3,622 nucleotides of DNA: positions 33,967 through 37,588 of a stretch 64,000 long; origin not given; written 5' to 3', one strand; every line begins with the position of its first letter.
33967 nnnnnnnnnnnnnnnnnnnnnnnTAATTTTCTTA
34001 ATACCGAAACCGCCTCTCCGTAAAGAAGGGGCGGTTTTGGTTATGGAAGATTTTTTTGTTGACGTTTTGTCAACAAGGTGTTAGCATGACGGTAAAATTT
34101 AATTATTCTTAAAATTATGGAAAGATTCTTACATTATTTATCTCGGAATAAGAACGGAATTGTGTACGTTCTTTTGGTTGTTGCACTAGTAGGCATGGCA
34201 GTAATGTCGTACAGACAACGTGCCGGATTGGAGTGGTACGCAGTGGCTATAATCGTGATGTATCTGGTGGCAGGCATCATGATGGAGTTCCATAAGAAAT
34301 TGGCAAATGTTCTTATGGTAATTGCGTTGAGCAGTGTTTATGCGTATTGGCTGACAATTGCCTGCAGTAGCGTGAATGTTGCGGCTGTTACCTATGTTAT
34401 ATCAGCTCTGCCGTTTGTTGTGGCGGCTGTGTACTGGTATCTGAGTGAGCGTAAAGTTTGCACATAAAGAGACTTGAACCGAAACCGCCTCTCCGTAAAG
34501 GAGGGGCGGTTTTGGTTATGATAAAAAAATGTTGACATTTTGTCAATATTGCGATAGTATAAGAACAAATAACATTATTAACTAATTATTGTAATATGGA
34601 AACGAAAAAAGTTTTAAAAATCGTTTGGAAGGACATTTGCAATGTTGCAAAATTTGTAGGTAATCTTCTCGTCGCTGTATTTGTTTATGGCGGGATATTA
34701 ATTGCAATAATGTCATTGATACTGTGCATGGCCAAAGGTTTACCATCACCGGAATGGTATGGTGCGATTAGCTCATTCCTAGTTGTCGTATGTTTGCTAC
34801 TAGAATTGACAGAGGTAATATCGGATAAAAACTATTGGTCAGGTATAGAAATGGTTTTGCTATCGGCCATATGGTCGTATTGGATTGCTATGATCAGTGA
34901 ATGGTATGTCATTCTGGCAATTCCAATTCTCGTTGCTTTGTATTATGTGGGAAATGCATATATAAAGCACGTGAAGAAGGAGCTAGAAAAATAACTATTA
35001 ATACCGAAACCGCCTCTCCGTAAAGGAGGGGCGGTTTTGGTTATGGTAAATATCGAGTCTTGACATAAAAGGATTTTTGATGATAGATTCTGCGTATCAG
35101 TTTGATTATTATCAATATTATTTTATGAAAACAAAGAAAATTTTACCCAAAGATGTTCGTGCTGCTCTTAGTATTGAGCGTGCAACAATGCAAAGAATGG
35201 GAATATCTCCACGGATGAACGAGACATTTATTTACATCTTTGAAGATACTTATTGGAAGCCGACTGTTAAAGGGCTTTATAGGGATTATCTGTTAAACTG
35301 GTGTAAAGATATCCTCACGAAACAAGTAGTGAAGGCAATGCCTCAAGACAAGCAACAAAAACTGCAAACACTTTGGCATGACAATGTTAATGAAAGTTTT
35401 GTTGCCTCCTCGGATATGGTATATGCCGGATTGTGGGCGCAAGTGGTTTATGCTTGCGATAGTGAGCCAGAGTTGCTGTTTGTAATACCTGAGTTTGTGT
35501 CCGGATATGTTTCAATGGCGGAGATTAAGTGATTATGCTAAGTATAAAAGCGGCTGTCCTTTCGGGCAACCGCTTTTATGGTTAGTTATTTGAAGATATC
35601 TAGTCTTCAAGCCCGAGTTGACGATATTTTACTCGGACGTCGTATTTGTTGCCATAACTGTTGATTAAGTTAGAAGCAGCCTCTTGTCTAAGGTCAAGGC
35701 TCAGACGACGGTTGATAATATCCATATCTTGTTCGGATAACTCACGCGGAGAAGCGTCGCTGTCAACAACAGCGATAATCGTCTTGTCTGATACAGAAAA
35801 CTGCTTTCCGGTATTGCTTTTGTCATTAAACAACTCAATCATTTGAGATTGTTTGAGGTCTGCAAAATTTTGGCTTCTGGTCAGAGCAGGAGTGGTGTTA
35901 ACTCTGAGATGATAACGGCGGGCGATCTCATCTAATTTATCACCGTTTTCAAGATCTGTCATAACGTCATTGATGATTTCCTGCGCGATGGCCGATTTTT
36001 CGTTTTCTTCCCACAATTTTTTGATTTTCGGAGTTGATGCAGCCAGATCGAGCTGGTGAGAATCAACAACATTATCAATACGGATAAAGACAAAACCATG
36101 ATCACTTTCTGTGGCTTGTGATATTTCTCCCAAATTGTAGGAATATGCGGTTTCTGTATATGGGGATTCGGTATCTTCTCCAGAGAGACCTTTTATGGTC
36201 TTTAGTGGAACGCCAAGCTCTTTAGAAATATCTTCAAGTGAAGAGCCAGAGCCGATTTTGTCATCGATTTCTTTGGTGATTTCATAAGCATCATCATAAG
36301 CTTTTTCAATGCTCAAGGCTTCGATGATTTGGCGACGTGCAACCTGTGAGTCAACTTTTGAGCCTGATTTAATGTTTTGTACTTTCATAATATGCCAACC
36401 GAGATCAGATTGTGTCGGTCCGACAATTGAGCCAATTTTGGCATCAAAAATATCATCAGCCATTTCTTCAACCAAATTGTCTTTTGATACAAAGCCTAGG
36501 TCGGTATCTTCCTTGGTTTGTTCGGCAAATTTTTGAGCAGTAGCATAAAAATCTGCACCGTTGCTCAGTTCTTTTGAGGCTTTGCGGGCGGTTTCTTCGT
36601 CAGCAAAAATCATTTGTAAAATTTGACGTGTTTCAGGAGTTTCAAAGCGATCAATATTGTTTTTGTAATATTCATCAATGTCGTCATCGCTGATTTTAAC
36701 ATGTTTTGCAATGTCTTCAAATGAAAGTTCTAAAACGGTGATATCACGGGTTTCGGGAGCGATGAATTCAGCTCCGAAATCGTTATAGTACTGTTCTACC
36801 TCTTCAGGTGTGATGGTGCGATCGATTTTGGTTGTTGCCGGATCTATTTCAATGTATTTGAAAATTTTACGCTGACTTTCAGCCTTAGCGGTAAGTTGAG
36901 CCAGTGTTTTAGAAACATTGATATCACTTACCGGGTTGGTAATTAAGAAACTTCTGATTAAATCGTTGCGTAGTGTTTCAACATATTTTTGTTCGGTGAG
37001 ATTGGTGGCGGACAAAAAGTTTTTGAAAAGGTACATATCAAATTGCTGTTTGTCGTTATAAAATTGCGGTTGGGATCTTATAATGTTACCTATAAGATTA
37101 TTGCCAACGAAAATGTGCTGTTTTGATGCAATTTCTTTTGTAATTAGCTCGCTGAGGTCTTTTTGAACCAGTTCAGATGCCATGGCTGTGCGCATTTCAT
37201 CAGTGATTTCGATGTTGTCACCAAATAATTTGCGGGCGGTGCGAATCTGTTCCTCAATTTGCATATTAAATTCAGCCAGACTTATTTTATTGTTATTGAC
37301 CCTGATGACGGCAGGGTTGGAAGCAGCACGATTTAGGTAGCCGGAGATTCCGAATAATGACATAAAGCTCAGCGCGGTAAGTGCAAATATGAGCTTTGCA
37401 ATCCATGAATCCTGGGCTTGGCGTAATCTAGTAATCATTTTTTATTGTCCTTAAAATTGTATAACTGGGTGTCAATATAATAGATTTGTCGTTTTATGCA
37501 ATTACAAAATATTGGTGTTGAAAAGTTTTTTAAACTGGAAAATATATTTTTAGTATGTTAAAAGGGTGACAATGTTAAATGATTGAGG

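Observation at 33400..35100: Cassette-like array: three diverged paralogous small membrane-protein genes separated by near-identical terminator-promoter modules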

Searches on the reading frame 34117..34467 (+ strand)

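Call 6: search_protein_families(library=pfam, proteins=[window:34117-34467:+], max_evalue=1)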
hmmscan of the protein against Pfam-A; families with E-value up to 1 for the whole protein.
window:34117-34467:+ (116 aa): 7 families
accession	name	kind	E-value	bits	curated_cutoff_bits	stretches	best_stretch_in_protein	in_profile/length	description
PF12963.12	DUF3852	-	0.0063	17.3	25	1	17-51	60-94/107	Protein of unknown function (DUF3852)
PF10166.14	DUF2368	-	0.037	14.1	25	1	27-79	43-95/134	Uncharacterised conserved protein (DUF2368)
PF06341.16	DUF1056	-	0.094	13.5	22.2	0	61-113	13-61/64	Protein of unknown function (DUF1056)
PF18919.5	DUF5670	-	0.14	12.7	23.5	0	14-27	24-37/43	Family of unknown function (DUF5670)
PF19529.4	DUF6057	-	0.27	10.5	29.8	1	18-108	78-168/569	Family of unknown function (DUF6057)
PF06836.17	DUF1240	-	0.8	10.8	24.3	1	37-75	17-55/95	Protein of unknown function (DUF1240)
PF20485.3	DUF6724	-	0.86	9.9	27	0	3-31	5-32/64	Family of unknown function (DUF6724)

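Call 7: search_protein_families(library=phrogs, proteins=[window:34117-34467:+], max_evalue=1)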
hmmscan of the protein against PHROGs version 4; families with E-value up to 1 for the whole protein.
window:34117-34467:+ (116 aa): 1 family
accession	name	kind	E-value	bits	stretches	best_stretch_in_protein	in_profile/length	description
phrog_34526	-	unknown function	0.46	11.3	1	19-37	7-27/32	-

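Call 62: search_protein_families(library=padloc, proteins=[window:34117-34464:+], max_evalue=0.1)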
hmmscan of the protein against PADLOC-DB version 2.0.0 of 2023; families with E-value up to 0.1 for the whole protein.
window:34117-34464:+ (116 aa): 0 families

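Call 63: search_protein_families(library=ncbifam, proteins=[window:34117-34464:+], max_evalue=0.1)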
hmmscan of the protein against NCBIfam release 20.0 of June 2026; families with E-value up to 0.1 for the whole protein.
window:34117-34464:+ (116 aa): 1 family
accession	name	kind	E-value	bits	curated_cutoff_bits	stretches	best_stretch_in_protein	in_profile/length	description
NF045712.1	sulf_resp_HmcD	equivalog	0.00062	19.7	34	1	14-28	13-27/38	sulfate respiration complex protein HmcD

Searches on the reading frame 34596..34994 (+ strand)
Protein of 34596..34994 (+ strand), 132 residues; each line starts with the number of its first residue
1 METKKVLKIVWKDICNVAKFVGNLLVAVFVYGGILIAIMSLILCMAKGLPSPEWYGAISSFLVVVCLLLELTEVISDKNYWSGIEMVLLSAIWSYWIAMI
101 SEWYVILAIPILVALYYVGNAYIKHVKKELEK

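Call 6: search_protein_families(library=pfam, proteins=[window:34596-34994:+], max_evalue=1)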
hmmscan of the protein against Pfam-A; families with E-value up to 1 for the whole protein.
window:34596-34994:+ (132 aa): 0 families

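Call 7: search_protein_families(library=phrogs, proteins=[window:34596-34994:+], max_evalue=1)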
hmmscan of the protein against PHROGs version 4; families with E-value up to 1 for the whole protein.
window:34596-34994:+ (132 aa): 4 families
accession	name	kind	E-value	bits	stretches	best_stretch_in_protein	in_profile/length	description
phrog_30697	-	unknown function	0.27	12.9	0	84-127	29-72/78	-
phrog_2238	-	unknown function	0.37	12.1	1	3-39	34-69/72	-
phrog_18350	-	tail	0.51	11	0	101-131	15-45/253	tail fiber protein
phrog_11839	-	moron, auxiliary metabolic gene and host takeover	0.92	10.6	1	47-65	3-21/38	membrane protein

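Call 62: search_protein_families(library=padloc, proteins=[window:34596-34991:+], max_evalue=0.1)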
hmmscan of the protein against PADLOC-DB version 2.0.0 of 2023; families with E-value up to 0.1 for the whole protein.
window:34596-34991:+ (132 aa): 0 families

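Call 63: search_protein_families(library=ncbifam, proteins=[window:34596-34991:+], max_evalue=0.1)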
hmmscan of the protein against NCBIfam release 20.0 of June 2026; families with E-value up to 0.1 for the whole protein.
window:34596-34991:+ (132 aa): 0 families

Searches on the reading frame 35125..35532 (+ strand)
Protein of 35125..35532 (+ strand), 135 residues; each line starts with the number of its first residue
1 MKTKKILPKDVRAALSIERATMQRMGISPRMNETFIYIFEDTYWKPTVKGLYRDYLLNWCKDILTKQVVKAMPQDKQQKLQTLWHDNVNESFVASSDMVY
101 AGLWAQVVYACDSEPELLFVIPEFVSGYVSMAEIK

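Call 6: search_protein_families(library=pfam, proteins=[window:35125-35532:+], max_evalue=1)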
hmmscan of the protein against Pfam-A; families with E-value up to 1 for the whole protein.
window:35125-35532:+ (135 aa): 0 families

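Call 7: search_protein_families(library=phrogs, proteins=[window:35125-35532:+], max_evalue=1)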
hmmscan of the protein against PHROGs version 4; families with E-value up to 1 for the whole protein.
window:35125-35532:+ (135 aa): 0 families

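Call 33: find_homologous_proteins(query=window:35125-35529:+, max_evalue=0.01)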
Query window:35125-35529:+ (135 aa): 2 proteins with E <= 0.01 among 4 candidates.
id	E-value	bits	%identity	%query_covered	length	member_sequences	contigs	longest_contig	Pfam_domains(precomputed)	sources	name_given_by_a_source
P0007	1.6e-84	298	99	100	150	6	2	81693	-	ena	-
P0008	1.1e-79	283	93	100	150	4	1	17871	-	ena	-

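Call 35: find_encoding_contigs(protein=P0007, flank=10000, max_places=10)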
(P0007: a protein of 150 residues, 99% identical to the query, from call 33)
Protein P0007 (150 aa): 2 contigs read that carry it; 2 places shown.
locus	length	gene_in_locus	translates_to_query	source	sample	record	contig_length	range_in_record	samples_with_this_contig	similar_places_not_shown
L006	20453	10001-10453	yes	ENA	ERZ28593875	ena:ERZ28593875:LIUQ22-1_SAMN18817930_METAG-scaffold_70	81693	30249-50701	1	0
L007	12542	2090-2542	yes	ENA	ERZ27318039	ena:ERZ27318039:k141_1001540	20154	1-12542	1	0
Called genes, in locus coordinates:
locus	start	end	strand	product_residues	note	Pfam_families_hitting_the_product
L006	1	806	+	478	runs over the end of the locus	PF03448:MgtE_N, PF00571:CBS, PF01769:MgtE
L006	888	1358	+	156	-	PF01252:Peptidase_A8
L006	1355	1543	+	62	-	-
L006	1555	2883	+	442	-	PF00675:Peptidase_M16, PF05193:Peptidase_M16_C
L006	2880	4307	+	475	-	PF00675:Peptidase_M16, PF05193:Peptidase_M16_C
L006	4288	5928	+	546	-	PF00342:PGI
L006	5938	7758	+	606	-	PF02518:HATPase_c, PF13589:HATPase_c_3, PF01119:DNA_mis_repair, PF08676:MutL_C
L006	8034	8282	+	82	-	PF27044:HAUS3_CC (weak), PF01576:Myosin_tail_1 (weak)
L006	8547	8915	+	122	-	-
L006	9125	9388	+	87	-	-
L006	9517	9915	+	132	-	-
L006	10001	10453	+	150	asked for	-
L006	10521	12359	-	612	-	PF13623:SurA_N_2, PF13624:SurA_N_3, PF13145:Rotamase_2, PF00639:Rotamase, PF13616:Rotamase_3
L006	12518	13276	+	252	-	PF00121:TIM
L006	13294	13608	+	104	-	PF03840:SecG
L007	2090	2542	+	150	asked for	-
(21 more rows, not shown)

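Call 36: find_encoding_contigs(protein=P0008, flank=10000, max_places=10)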
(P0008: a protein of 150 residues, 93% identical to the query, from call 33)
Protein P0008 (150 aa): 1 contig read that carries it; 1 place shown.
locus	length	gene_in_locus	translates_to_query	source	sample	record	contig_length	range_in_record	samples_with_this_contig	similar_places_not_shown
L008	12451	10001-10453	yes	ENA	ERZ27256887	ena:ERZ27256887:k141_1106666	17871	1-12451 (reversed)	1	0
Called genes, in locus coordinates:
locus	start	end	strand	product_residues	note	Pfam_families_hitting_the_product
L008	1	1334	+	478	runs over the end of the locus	PF03448:MgtE_N, PF00571:CBS, PF01769:MgtE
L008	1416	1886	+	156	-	PF01252:Peptidase_A8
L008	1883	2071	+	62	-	-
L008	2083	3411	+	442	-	PF00675:Peptidase_M16, PF05193:Peptidase_M16_C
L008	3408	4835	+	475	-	PF00675:Peptidase_M16, PF05193:Peptidase_M16_C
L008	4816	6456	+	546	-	PF00342:PGI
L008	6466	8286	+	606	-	PF02518:HATPase_c, PF13589:HATPase_c_3, PF01119:DNA_mis_repair, PF08676:MutL_C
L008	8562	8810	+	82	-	-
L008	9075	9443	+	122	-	-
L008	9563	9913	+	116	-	-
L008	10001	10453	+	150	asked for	-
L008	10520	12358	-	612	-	PF13623:SurA_N_2, PF13624:SurA_N_3, PF13145:Rotamase_2, PF00639:Rotamase, PF13616:Rotamase_3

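Call 62: search_protein_families(library=padloc, proteins=[window:35125-35529:+], max_evalue=0.1)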
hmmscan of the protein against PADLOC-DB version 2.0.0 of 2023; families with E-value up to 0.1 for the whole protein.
window:35125-35529:+ (135 aa): 0 families

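Call 63: search_protein_families(library=ncbifam, proteins=[window:35125-35529:+], max_evalue=0.1)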
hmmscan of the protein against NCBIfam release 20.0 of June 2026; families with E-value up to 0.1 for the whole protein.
window:35125-35529:+ (135 aa): 0 families

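Call 65: search_solved_structures(query=window:35125-35529:+, max_evalue=10)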
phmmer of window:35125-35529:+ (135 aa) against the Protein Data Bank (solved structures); distinct sequences matched with E-value up to 10: 3.
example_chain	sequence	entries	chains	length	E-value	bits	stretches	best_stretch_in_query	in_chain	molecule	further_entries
6ut5_G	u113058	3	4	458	0.011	18.8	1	19-56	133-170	McrBC 5-methylcytosine restriction system component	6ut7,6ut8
4xxp_A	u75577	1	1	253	0.31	14.1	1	38-116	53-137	Putative uncharacterized protein (Rv0315 ortholog)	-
7vrx_A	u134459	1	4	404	1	12.4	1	32-130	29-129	Aminotransferase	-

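Call 77: predict_structure(alignment_id=A5)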
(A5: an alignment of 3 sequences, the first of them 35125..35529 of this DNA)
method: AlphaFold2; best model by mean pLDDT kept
length: 135 residues; sequences in the alignment: 3
mean_pLDDT: 50.1   pTM: 0.43
mean pLDDT of the five models: 50.1, 47.4, 46.4, 45.6, 45.6
residues with pLDDT >= 90: 0; 70-90: 11; 50-70: 46; < 50: 78
segments of 3 or more residues with pLDDT < 50: 1-3, 46-51, 53-56, 66-73, 86-99, 101-103, 105-135
pLDDT, mean of each block of 10 residues (from residue 1): 61 71 56 61 55 50 48 49 46 40 47 41 37 30
secondary structure, 60 per line:
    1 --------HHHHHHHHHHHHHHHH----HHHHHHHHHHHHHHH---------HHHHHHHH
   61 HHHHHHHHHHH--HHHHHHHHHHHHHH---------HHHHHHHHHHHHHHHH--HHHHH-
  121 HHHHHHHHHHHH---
elements in order: H9-24 H29-43 H53-71 H74-87 H97-112 H115-119 H121-132

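Call 104: find_related_loci(query=A5, collection=viral_contigs, flank=5000)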
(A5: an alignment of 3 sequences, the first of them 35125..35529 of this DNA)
Query A5 (135 aa) in viral_contigs; peptide patterns used: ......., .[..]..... (x = any residue, [..] = any of these).
356 stretches matched a pattern, but none encodes a relative of the query by tblastn (E <= 1e-3).

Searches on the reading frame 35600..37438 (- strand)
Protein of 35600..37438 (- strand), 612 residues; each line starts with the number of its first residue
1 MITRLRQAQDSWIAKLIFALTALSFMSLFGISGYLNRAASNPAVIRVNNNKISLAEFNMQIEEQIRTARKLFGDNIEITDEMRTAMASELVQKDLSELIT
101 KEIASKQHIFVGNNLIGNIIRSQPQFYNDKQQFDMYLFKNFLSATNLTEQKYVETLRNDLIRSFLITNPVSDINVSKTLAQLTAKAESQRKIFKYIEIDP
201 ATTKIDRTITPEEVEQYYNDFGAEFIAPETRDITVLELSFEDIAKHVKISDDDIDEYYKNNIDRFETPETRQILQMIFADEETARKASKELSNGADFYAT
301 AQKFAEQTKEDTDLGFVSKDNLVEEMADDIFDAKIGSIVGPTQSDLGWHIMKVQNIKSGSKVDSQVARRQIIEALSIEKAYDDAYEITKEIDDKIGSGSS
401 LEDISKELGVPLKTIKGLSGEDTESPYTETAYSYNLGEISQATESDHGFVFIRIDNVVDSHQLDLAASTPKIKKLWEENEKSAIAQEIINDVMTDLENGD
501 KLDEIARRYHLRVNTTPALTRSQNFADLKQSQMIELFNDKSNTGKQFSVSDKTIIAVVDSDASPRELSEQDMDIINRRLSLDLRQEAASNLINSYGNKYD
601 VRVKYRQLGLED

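Call 6: search_protein_families(library=pfam, proteins=[window:35600-37438:-], max_evalue=1)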
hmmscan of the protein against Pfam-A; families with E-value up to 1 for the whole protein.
window:35600-37438:- (612 aa): 9 families
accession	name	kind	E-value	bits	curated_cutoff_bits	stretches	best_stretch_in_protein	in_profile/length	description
PF13624.11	SurA_N_3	-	1e-27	97.4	27.2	1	1-163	1-159/162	SurA-like N-terminal domain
PF13145.12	Rotamase_2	-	8.8e-27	94.8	27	2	249-360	1-112/121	PPIC-type PPIASE domain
PF13623.11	SurA_N_2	-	4.6e-17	62.7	28.5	1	3-142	2-145/145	SurA-like N-terminal domain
PF00639.27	Rotamase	-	7.3e-16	59.4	21.7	1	282-354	20-96/97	PPIC-type PPIASE domain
PF13616.12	Rotamase_3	-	3.4e-12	47.4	22.5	1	286-356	42-115/116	PPIC-type PPIASE domain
PF04545.22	Sigma70_r4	-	0.0038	17.1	24.1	0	398-416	20-38/50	Sigma-70, region 4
PF08281.18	Sigma70_r4_2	-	0.017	15.2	25.7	0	398-416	26-44/54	Sigma-70, region 4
PF01476.26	LysM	-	0.042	14.2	20.9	0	395-416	3-24/43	LysM domain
PF25787.1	HTH_SB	-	0.051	13.8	43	1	393-416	17-40/53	Sleeping Beauty transposase HTH domain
